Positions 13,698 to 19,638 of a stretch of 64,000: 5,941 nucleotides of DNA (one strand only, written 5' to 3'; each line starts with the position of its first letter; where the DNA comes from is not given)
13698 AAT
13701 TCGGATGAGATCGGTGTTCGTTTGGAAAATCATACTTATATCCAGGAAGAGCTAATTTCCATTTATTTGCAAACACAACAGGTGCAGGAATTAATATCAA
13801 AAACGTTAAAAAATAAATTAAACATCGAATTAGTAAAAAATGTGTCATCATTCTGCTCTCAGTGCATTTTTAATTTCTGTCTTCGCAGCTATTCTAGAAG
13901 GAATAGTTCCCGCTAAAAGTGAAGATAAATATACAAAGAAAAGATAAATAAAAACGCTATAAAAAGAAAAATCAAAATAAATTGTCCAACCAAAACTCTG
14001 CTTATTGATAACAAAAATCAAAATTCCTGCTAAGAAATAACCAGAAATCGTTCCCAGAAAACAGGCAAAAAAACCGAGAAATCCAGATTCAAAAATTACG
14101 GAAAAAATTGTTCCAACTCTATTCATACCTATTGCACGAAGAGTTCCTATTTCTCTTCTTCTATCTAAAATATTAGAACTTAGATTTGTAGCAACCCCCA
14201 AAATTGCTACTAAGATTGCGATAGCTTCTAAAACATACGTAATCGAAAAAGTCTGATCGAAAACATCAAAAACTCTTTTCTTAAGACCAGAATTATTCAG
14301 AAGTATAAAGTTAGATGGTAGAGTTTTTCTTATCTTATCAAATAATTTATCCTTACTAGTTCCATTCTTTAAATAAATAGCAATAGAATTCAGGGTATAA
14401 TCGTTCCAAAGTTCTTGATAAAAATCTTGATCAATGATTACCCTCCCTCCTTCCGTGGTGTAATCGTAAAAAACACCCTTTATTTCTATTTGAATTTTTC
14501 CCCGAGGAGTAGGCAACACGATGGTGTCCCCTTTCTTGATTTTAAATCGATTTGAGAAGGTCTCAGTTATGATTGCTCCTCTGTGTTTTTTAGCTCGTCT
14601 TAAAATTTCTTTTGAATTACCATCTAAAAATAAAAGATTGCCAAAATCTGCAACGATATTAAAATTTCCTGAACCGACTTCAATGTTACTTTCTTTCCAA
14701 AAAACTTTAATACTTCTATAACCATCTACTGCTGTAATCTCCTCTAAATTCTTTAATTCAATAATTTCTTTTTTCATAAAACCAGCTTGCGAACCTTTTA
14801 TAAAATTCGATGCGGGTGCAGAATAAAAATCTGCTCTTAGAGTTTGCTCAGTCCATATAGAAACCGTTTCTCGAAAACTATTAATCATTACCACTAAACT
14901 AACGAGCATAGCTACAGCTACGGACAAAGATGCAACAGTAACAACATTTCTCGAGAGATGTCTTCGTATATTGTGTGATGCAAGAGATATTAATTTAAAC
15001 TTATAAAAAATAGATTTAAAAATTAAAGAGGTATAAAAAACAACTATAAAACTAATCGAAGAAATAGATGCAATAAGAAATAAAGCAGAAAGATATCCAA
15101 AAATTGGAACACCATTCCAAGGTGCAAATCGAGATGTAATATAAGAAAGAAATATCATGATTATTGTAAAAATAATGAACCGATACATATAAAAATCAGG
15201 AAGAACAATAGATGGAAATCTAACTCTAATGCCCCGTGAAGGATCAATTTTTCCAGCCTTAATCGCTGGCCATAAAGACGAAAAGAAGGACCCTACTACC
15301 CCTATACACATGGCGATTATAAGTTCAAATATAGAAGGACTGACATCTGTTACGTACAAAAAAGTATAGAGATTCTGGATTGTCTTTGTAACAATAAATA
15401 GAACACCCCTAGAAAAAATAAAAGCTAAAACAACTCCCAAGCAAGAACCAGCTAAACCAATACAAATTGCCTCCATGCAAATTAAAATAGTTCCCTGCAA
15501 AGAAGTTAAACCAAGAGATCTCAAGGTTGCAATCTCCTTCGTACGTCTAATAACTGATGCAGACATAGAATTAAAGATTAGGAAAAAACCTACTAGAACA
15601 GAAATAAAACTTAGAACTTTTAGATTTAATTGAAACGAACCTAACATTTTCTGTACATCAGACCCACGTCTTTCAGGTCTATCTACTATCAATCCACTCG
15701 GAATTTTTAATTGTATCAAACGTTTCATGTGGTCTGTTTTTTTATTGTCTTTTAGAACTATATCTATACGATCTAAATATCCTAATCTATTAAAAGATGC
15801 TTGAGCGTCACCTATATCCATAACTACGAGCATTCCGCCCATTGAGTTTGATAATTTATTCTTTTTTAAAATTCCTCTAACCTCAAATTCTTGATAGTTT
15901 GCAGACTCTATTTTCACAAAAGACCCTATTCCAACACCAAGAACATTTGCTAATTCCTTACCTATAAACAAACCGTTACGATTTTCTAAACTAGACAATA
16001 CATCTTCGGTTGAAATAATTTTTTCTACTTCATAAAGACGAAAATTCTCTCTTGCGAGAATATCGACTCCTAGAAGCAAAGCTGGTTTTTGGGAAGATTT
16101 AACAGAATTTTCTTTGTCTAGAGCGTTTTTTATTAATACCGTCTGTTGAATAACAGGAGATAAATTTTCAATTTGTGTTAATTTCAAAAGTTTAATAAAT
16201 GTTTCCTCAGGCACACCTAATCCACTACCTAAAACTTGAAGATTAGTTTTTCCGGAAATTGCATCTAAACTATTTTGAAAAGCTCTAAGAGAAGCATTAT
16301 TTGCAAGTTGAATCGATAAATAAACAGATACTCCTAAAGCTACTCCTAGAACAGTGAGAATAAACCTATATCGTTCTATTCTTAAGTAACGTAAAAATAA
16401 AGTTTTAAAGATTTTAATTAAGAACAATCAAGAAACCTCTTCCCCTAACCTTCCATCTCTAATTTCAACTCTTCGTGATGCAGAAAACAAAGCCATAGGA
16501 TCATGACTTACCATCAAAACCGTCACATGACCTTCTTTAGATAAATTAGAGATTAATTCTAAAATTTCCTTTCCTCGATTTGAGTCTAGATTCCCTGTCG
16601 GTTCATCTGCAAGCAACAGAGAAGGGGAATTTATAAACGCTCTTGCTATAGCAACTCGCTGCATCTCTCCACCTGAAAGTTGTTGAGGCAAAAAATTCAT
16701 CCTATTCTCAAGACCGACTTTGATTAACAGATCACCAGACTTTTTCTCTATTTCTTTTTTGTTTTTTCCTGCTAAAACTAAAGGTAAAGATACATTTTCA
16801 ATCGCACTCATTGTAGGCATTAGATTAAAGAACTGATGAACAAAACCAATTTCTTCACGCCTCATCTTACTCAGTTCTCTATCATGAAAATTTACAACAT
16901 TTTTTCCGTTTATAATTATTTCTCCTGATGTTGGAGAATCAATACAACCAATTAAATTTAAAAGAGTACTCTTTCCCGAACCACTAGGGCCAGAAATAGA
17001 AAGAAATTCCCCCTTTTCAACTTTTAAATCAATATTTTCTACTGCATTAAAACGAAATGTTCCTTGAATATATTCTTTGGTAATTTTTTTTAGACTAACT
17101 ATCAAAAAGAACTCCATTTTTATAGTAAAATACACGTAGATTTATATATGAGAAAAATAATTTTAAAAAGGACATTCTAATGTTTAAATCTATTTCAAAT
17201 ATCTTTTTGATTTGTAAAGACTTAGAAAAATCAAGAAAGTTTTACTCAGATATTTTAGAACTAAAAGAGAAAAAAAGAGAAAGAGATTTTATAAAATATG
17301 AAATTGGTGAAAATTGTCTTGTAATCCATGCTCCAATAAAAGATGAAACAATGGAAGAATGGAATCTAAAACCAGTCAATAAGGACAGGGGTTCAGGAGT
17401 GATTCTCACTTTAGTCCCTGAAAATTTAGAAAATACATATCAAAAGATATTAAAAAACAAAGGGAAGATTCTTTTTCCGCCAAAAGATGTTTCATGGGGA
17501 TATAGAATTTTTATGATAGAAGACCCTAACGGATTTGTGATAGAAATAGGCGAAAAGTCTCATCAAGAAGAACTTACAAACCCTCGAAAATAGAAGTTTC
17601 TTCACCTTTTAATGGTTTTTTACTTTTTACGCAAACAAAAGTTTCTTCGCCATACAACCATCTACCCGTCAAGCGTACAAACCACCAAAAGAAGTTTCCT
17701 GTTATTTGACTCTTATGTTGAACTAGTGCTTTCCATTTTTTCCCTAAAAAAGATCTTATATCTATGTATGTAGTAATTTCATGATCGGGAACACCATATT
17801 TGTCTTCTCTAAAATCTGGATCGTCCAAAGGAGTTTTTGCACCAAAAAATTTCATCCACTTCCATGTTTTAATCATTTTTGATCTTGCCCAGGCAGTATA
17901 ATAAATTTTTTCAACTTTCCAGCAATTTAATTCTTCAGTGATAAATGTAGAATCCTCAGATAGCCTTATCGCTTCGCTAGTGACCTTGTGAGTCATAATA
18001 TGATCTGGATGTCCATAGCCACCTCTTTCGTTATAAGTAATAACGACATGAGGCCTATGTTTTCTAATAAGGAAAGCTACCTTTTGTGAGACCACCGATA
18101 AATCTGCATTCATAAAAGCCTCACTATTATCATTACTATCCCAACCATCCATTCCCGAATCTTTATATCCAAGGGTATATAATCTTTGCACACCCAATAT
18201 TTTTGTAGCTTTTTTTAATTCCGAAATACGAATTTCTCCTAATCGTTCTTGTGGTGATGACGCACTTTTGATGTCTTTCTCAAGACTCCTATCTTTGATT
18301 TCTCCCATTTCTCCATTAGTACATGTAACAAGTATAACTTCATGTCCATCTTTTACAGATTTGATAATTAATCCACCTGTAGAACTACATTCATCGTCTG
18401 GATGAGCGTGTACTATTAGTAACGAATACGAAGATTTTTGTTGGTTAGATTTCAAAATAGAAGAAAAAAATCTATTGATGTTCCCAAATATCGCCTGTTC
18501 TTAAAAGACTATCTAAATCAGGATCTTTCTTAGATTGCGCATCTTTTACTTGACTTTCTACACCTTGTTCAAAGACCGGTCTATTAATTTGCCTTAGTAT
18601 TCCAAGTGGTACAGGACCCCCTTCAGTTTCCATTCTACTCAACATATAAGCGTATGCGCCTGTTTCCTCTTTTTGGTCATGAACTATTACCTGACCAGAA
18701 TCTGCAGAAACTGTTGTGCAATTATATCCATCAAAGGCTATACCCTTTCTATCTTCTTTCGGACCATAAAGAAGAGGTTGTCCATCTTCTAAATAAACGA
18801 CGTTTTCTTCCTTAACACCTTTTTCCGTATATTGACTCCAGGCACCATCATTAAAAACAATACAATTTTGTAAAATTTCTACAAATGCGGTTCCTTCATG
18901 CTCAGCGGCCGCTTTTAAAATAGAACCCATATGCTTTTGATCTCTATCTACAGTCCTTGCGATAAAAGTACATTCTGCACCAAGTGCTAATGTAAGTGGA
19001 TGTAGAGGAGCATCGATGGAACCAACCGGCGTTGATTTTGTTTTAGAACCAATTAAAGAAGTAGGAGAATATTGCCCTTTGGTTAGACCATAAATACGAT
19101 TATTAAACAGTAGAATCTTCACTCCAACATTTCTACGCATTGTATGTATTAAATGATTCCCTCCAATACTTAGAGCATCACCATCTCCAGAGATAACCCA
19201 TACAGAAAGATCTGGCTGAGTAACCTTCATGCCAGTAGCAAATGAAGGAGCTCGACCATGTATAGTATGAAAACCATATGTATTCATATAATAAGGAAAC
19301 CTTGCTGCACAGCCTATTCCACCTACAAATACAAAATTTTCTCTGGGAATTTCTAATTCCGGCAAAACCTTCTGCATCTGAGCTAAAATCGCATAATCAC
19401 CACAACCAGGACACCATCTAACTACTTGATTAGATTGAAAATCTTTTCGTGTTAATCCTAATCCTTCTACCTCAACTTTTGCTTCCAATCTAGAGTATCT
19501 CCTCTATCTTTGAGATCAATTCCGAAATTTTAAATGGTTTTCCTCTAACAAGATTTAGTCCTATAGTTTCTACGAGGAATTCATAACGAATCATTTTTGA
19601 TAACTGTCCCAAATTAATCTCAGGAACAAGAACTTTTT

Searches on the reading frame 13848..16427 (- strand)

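Call 44: search_protein_families(library=pfam, proteins=[window:13848-16427:-], max_evalue=0.000001)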
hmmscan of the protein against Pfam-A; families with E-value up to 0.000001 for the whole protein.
window:13848-16427:- (859 aa): 2 families
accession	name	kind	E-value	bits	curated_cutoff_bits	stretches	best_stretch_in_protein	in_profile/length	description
PF02687.27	FtsX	-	2.1e-32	112.1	25.5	2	735-852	5-120/120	FtsX-like permease C-terminal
PF12704.14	MacB_PCD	-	5.2e-22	79.6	27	2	23-236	2-202/207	MacB-like periplasmic core domain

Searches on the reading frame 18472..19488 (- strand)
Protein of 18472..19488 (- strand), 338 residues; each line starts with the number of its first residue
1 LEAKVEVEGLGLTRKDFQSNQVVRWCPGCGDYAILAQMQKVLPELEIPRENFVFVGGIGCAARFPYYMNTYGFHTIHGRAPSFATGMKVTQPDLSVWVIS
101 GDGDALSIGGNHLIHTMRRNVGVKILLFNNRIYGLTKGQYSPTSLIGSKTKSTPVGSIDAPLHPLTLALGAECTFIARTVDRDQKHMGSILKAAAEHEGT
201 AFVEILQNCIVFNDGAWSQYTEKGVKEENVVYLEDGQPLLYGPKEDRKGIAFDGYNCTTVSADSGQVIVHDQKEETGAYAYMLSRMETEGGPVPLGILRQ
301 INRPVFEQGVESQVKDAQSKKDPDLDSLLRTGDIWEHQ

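Call 44: search_protein_families(library=pfam, proteins=[window:18472-19488:-], max_evalue=0.000001)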
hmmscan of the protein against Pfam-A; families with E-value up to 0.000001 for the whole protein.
window:18472-19488:- (338 aa): 1 family
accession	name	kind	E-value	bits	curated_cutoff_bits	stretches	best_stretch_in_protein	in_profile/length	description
PF02775.26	TPP_enzyme_C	-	3.8e-31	108.4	21.9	1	60-205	4-151/151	Thiamine pyrophosphate enzyme, C-terminal TPP binding domain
